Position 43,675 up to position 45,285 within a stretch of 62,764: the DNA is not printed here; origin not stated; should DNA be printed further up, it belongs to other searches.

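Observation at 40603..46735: Mirror-arranged redox/NO-stress-type locus: two paralogous 12-TM proteins, each flanked by small metal-centre domains, bracketed by Rrf2 and Crp/Fnr regulators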

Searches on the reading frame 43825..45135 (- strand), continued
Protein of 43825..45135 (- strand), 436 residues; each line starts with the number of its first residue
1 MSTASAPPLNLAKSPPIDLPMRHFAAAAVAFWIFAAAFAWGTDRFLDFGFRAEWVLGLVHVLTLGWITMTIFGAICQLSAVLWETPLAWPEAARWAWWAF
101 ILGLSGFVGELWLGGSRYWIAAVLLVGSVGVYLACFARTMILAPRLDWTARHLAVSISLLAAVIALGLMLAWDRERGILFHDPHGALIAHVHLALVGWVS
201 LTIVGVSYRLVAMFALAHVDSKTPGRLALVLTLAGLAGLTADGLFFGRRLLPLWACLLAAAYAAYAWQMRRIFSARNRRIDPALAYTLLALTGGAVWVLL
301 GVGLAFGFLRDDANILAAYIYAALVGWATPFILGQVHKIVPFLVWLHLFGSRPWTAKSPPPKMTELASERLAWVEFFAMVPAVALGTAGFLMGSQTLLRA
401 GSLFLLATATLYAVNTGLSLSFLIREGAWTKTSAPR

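Call 28: fold_search(model_id=the predicted structure, library=pdb)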
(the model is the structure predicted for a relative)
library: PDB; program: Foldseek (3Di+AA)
matches with E <= 10: 309; with E <= 0.001: 55
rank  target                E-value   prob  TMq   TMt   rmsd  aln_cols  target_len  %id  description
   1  3mk7_G                2.1e-06  1.00  0.73  0.69   5.0       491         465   12  The structure of CBB3 cytochrome oxidase (released 2010-08-04)
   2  9g83_t                3.0e-06  1.00  0.63  0.59   7.4       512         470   12  Respiratory supercomplex CI1-CIII2-CIV2-(cbb3)1 from alphaproteobacterium (released 2026-02-04)
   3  3mk7_A                3.4e-06  1.00  0.72  0.68   4.6       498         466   12  The structure of CBB3 cytochrome oxidase (released 2010-08-04)
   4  3mk7_D                3.5e-06  1.00  0.71  0.68   5.3       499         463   13  The structure of CBB3 cytochrome oxidase (released 2010-08-04)
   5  6xkw_n                5.2e-06  1.00  0.70  0.66   4.8       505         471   11  R. capsulatus CIII2CIV bipartite super-complex (SC-2A) with CcoH/cy (released 2020-12-30)
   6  8smr_E                6.6e-06  1.00  0.69  0.64   5.7       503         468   12  cytochrome bc1-cbb3 supercomplex from Pseudomonas aeruginosa (released 2023-10-11)
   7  9g6b_A                9.4e-06  1.00  0.74  0.69   4.7       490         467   12  cbb3-2 NOH complex (released 2026-01-28)
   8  4xyd_A                1.6e-05  1.00  0.62  0.61   6.5       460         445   14  Nitric oxide reductase from Roseobacter denitrificans (RdNOR) (released 2016-05-25)
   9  4g7s_A                1.6e-05  1.00  0.65  0.53   6.4       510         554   15  Structure of Recombinant Cytochrome ba3 Oxidase mutant V236I from Thermus thermophilus (released 2013-07-24)
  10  4g7q_A                1.9e-05  1.00  0.68  0.55   6.6       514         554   14  Structure of Recombinant Cytochrome ba3 Oxidase mutant V236L from Thermus thermophilus (released 2013-07-24)
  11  3s8g_A                2.3e-05  1.00  0.68  0.55   6.5       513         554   15  1.8 A structure of ba3 cytochrome c oxidase mutant (A120F) from Thermus thermophilus in lipid environment (released 2011-08-03)
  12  7qhm_D                2.4e-05  1.00  0.64  0.51   7.6       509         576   14  Cytochrome bcc-aa3 supercomplex (respiratory supercomplex III2/IV2) from Corynebacterium glutamicum (stigmatellin and  (released 2022-05-18)
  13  4gp5_A                3.2e-05  1.00  0.67  0.55   6.2       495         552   15  Structure of Recombinant Cytochrome ba3 Oxidase mutant Y133W from Thermus thermophilus (released 2013-01-16)
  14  3o0r_B                3.4e-05  1.00  0.63  0.62   6.1       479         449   15  Crystal structure of nitric oxide reductase from Pseudomonas aeruginosa in complex with antibody fragment (released 2010-12-29)
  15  4n4y_A                3.6e-05  1.00  0.67  0.55   6.6       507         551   15  Structure of Recombinant Cytochrome ba3 Oxidase mutant G232V from Thermus thermophilus (released 2014-10-08)
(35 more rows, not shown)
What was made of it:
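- On Haem-copper oxidase / NOR catalytic subunit (PF00115): Foldseek TM 0.73 to 3mk7, probability 1.0 (call 28).
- Closest known: cbb3 oxidase CcoN and NO reductase NorB. Same: Overall fold (TM-score 0.62-0.74, call 28).
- Foldseek best hits are cbb3 CcoN (TM 0.73), NorB and ba3, all at probability 1.0 (call 28).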

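Call 30: search_protein_families(library=pfam, alignment_id=A1, max_evalue=1)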
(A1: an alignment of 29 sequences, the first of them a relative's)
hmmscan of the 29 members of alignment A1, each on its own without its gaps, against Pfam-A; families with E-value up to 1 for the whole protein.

A. member 1, P0001 (436 aa): 1 family
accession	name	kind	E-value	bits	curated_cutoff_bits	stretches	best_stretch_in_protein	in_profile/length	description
PF00115.25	COX1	-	0.0083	15.5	34.8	2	187-252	343-407/436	Cytochrome C and Quinol oxidase polypeptide I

B. families by the number of members that match (of 29 scanned): 9 families
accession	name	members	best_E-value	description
PF00115.25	COX1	19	3.2e-20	Cytochrome C and Quinol oxidase polypeptide I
PF08896.16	DUF1842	1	0.11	Domain of unknown function (DUF1842)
PF23840.1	Phage_tail_terminator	1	0.23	Phage tail terminator protein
PF05940.17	NnrS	1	0.38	NnrS protein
PF23946.1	DUF7280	1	0.46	Family of unknown function (DUF7280)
PF11688.13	DUF3285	1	0.5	Protein of unknown function (DUF3285)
PF11381.13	DUF3185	1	0.58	Protein of unknown function (DUF3185)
PF11177.13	DUF2964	1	0.61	Protein of unknown function (DUF2964)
PF17431.7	YpmT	1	0.73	Uncharacterized YmpT-like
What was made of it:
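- On Haem-copper oxidase / NOR catalytic subunit (PF00115): Some distant family members do pass (best 3e-20, call 30).
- On NnrS (PF05940): One of 29 family members hits, at E = 0.38 (call 30).
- Closest known: NnrS. Different: No NnrS Pfam match (1 of 29 members, at E = 0.38; call 30).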

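Call 31: search_solved_structures(query=P0117, max_evalue=1, show_alignments=2)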
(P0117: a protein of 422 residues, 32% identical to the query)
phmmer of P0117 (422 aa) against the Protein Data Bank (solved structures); distinct sequences matched with E-value up to 1: 0.
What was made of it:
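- Tried and rejected: phmmer of a distant member (P0117) against PDB sequences: no hit (call 31).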

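Call 35: find_encoding_contigs(protein=P0044, flank=8000, max_places=2)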
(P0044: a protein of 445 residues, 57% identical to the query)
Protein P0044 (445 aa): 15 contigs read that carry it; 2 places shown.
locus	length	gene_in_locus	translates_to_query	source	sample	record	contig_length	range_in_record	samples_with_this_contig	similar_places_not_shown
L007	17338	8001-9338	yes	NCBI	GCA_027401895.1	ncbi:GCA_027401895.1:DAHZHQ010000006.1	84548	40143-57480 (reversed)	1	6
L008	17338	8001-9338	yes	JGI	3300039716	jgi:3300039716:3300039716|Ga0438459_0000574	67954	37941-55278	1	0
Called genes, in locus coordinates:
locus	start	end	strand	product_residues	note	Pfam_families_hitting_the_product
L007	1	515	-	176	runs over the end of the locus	-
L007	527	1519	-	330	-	PF04055:Radical_SAM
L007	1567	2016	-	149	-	-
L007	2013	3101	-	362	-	PF04055:Radical_SAM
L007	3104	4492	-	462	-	PF02310:B12-binding (weak), PF04055:Radical_SAM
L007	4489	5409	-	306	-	PF04055:Radical_SAM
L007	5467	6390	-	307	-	PF00483:NTP_transferase, PF12804:NTP_transf_3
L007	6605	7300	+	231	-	PF10006:DUF2249, PF04405:ScdA_N, PF01206:TusA (weak), PF10006:DUF2249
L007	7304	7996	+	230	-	PF00027:cNMP_binding, PF13545:HTH_Crp_2, PF00325:Crp (weak)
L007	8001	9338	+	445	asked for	-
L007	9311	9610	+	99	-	PF01883:FeS_assembly_P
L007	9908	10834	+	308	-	PF00112:Peptidase_C1 (weak)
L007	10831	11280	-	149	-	PF00293:NUDIX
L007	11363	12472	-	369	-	PF00871:Acetate_kinase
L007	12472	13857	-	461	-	PF00753:Lactamase_B, PF23023:Anti-Pycsar_Apyc1 (weak), PF12706:Lactamase_B_2 (weak), PF10996:Beta-Casp, PF07521:RMMBL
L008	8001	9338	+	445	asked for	-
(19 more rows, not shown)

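Call 36: find_related_loci(query=A1, collection=genome_contigs, flank=7000)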
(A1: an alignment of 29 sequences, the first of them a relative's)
Query A1 (436 aa) in genome_contigs; peptide patterns used: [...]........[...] (x = any residue, [..] = any of these).
599 stretches matched a pattern (row limit reached: there are more); 451 encode a relative of the query (tblastn E <= 1e-3); the best 80 are kept; 79 distinct loci.
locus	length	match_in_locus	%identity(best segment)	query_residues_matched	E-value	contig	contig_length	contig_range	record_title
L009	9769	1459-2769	88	2-436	0e+0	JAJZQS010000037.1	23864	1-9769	MAG: bacterium isolate SKS1.bin53 NODE_3719_length_23864_cov_8.141214, whole genome shotgun sequence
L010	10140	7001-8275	75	10-434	0e+0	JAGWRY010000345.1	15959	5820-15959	MAG: Elusimicrobia bacterium isolate REEB337 k141_3364654, whole genome shotgun sequence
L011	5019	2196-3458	62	11-434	1e-155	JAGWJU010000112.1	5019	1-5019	MAG: Elusimicrobia bacterium isolate REEB145 contig-150_24518, whole genome shotgun sequence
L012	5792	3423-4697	61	11-434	9e-142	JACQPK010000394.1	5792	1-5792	MAG: Elusimicrobia bacterium isolate NC_groundwater_1305_Ag_S-0.2um_70_34 S_p2_S4_coassembly_k141_3134675, whole genome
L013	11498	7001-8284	60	1-423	2e-138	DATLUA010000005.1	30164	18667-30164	MAG TPA_asm: Elusimicrobiota bacterium isolate SMAG_U13971 k141_456774, whole genome shotgun sequence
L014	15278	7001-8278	56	11-436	5e-133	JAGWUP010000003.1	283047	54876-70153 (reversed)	MAG: Elusimicrobia bacterium isolate REEB4 contig-150_8, whole genome shotgun sequence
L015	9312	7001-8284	54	3-430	8e-131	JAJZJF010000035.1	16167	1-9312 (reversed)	MAG: bacterium isolate LSA5.bin12 NODE_5329_length_16167_cov_8.547880, whole genome shotgun sequence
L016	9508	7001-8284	54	3-430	1e-128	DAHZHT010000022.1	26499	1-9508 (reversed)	MAG TPA_asm: Elusimicrobia bacterium isolate clean4882 NODE_22_length_26499_cov_3.536560, whole genome shotgun sequence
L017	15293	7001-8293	60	1-425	1e-123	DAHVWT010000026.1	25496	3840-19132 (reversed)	MAG TPA_asm: Elusimicrobia bacterium isolate clean752 NODE_26_length_25496_cov_4.691687, whole genome shotgun sequence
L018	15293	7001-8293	58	1-425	8e-136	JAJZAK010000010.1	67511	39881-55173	MAG: bacterium isolate FK5.bin95 NODE_391_length_67511_cov_2.447792, whole genome shotgun sequence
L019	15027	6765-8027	60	11-429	3e-119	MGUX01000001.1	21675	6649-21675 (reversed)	MAG: Elusimicrobia bacterium RIFCSPLOWO2_12_FULL_59_9 rifcsplowo2_12_scaffold_10334, whole genome shotgun sequence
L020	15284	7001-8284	47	4-433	7e-111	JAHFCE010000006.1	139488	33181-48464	MAG: Elusimicrobia bacterium isolate nzgw214 NODE_16_length_139489_cov_4.463779, whole genome shotgun sequence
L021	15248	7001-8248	51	11-428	9e-110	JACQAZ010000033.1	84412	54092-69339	MAG: Elusimicrobia bacterium isolate NC_groundwater_929_Pr1_S-0.2um_66_27 Montesol18-Sp2_coassembly_scaffold_739073, who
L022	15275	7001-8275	48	4-430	5e-105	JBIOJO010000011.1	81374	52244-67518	MAG: Elusimicrobiota bacterium isolate GcC5-9 k141_1537224_length_81374_cov_48.6645, whole genome shotgun sequence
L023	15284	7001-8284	54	3-430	1e-127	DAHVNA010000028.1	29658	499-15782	MAG TPA_asm: Elusimicrobia bacterium isolate clean561 NODE_28_length_29658_cov_5.785234, whole genome shotgun sequence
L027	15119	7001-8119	31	12-383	1e-44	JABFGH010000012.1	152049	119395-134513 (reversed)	MAG: Ignavibacteriae bacterium isolate IGN16 c_000000000012, whole genome shotgun sequence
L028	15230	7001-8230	30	12-412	3e-44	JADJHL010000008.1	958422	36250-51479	MAG: Ignavibacteriales bacterium isolate Ega_18-Q3-R5-49_BAT3C.193 tig00192092-10-9578460, whole genome shotgun sequence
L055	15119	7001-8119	29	12-383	5e-39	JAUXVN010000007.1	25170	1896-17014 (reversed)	MAG: Ignavibacteria bacterium isolate C15_concoct.bin.94 C15_k141_3601, whole genome shotgun sequence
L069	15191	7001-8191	31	8-406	2e-33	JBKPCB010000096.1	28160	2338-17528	MAG: Candidatus Methylomirabilota bacterium isolate GB_EKS_MAG_00063 GB_EKS_000000157884, whole genome shotgun sequence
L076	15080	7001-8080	30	9-371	8e-33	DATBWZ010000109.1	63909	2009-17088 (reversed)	MAG TPA_asm: bacterium isolate SMAG_U7554 k141_1222242, whole genome shotgun sequence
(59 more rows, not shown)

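Call 52: search_protein_representatives(alignment_id=A1)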
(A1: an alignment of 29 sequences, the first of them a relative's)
Query: 29 sequences, 433 profile positions. Proteins with E-value up to 0.001 (for the whole library): 4642; up to 1e-10: 2913; up to 1e-30: 1243. The best 150 are listed.
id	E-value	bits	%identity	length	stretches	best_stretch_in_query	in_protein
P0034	1.8e-181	620.2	-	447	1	5-432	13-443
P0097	1.1e-145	502.2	-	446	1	9-424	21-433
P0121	4.5e-143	493.6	-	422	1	6-428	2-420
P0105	6.1e-141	486.6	-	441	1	10-422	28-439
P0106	1.1e-137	475.9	-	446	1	3-427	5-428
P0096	6.9e-129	446.9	-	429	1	11-421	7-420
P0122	1.3e-127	442.7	-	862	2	16-423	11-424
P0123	2.4e-112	392.4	-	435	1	11-428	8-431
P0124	7.3e-112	390.8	-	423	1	8-420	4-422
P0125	2.7e-111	388.9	-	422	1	6-420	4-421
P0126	2.4e-103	362.7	-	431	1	11-420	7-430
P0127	1.0e-101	357.3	-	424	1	4-421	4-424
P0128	1.4e-101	356.9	-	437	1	14-421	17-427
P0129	6.6e-100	351.4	-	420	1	11-420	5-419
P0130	2.4e-99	349.5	-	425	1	8-420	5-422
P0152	7.6e-86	305.1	-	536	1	9-421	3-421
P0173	2.5e-82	293.5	-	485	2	185-426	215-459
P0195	2.6e-78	280.2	-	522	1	11-421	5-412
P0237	2.7e-71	257.1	-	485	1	10-426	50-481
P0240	1.3e-70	254.9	-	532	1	11-421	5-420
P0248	6.5e-70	252.6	-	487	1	7-420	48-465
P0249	1.1e-69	251.8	-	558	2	66-420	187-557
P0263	2.7e-67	243.9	-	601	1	16-421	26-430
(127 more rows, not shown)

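Call 53: search_protein_families(library=pfam, proteins=[P0122, P0152, P0195, P0240, P0249, P0263, P0173, P0237, P0248], max_evalue=0.01)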
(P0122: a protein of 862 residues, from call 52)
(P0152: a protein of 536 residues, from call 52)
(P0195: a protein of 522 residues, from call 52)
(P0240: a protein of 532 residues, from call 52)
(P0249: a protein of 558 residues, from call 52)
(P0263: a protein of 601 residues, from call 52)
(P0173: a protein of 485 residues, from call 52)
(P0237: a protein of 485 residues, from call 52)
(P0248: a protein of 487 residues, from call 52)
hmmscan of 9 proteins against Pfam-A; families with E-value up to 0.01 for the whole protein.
P0122 (862 aa): 0 families

P0152 (536 aa): 2 families
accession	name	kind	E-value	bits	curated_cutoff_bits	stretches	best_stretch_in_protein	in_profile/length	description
PF01883.24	FeS_assembly_P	-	3.2e-14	53.4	23.5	1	437-499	2-63/73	Iron-sulfur cluster assembly protein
PF00115.25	COX1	-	1.1e-10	41.5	34.8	2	54-108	348-401/436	Cytochrome C and Quinol oxidase polypeptide I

P0195 (522 aa): 2 families
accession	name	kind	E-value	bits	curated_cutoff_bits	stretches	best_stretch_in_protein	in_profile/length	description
PF01883.24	FeS_assembly_P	-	9e-14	52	23.5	1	428-487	4-61/73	Iron-sulfur cluster assembly protein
PF00115.25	COX1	-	6.8e-08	32.2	34.8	2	53-104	347-397/436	Cytochrome C and Quinol oxidase polypeptide I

P0240 (532 aa): 2 families
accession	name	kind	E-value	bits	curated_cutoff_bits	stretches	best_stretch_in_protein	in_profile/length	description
PF01883.24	FeS_assembly_P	-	2.6e-09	37.6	23.5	1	435-498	1-62/73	Iron-sulfur cluster assembly protein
PF00115.25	COX1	-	1.4e-08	34.5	34.8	2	51-110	345-403/436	Cytochrome C and Quinol oxidase polypeptide I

P0249 (558 aa): 3 families
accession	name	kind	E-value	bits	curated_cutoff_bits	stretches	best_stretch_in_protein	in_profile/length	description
PF00115.25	COX1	-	1e-30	107.4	34.8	3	381-528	271-400/436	Cytochrome C and Quinol oxidase polypeptide I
PF05940.17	NnrS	-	0.0018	18.2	28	1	145-268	11-127/371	NnrS protein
PF24784.1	Temptin_C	-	0.0061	17.5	27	0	46-93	31-75/98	Temptin C-terminal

P0263 (601 aa): 2 families
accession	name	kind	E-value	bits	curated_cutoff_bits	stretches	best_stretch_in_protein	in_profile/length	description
PF10006.14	DUF2249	-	2.8e-13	49.9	29.5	1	459-525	2-69/70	Uncharacterized conserved protein (DUF2249)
PF04405.19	ScdA_N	-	1e-07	31.9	32.5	1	541-583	11-53/56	Domain of Unknown function (DUF542)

P0173 (485 aa): 1 family
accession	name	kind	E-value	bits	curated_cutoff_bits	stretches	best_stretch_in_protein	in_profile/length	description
PF00115.25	COX1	-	4.2e-15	56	34.8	2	32-121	310-399/436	Cytochrome C and Quinol oxidase polypeptide I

P0237 (485 aa): 1 family
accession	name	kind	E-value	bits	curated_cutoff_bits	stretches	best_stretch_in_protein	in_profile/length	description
PF00115.25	COX1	-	2.7e-05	23.7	34.8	1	176-297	283-399/436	Cytochrome C and Quinol oxidase polypeptide I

P0248 (487 aa): 0 families
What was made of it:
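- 43553..43852 (-): DUF59 (FeS_assembly_P, SufT-like) protein with the conserved CP motif; overlaps the stop of B by 28 nt. Call 53: natural fusions of the 12-TM protein to DUF59 (P0152, P0195, P0240).
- Natural fusions to DUF59 and to DUF2249-ScdA_N exist (call 53).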

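Call 55: search_protein_families(library=pfam, proteins=[L027:2256-3674:+, L028:3346-4977:+, L028:2738-3313:+, L055:11646-13880:+, L076:10113-11480:+, L001:9888-10478:+, L004:9245-10186:+, L004:7618-8004:+], max_evalue=0.01)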
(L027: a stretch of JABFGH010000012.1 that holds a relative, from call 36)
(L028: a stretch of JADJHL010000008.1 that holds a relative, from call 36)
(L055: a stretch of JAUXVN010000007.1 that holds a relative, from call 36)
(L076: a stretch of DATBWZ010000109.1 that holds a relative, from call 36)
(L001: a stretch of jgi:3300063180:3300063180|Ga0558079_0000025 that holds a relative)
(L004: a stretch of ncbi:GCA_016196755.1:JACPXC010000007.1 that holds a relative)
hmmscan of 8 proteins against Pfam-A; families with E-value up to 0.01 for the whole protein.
L027:2256-3674:+ (473 aa): 1 family
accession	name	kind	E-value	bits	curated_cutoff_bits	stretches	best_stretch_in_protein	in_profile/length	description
PF00115.25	COX1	-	2e-78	264.7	34.8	1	29-441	2-436/436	Cytochrome C and Quinol oxidase polypeptide I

L028:3346-4977:+ (544 aa): 1 family
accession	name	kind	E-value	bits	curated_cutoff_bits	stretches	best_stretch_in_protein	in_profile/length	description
PF00115.25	COX1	-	3e-55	188.3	34.8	1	30-503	2-435/436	Cytochrome C and Quinol oxidase polypeptide I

L028:2738-3313:+ (192 aa): 1 family
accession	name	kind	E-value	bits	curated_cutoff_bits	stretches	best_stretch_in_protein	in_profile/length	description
PF00116.26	COX2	-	0.0031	17.9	22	1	98-176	33-107/120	Cytochrome C oxidase subunit II, periplasmic domain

L055:11646-13880:+ (745 aa): 2 families
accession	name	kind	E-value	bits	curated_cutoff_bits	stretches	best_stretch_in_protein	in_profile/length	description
PF22085.1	NorB_cytochrome_c-like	-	1.2e-70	238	29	1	40-214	1-181/181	Nitric oxide reductase subunit B, cytochrome c-like domain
PF00115.25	COX1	-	1.9e-61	208.7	34.8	1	276-720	1-435/436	Cytochrome C and Quinol oxidase polypeptide I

L076:10113-11480:+ (456 aa): 1 family
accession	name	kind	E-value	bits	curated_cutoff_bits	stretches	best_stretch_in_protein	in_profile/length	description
PF00115.25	COX1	-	1e-67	229.4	34.8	1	11-428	1-429/436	Cytochrome C and Quinol oxidase polypeptide I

L001:9888-10478:+ (196 aa): 0 families

L004:9245-10186:+ (313 aa): 1 family
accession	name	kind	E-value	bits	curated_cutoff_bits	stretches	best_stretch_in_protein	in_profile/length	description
PF13557.12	Phenol_MetA_deg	-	0.0015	19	22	1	108-278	50-223/242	Putative MetA-pathway of phenol degradation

L004:7618-8004:+ (128 aa): 1 family
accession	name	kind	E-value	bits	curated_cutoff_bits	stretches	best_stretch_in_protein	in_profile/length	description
PF05573.18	NosL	-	4.7e-05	24.2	24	1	28-124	7-115/131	NosL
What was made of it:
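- qNOR, NorB-like and COX1/COX2-like genes lie nearby (call 55). Canonical qNOR or NorB genes coexist next to the module in several loci (call 55).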
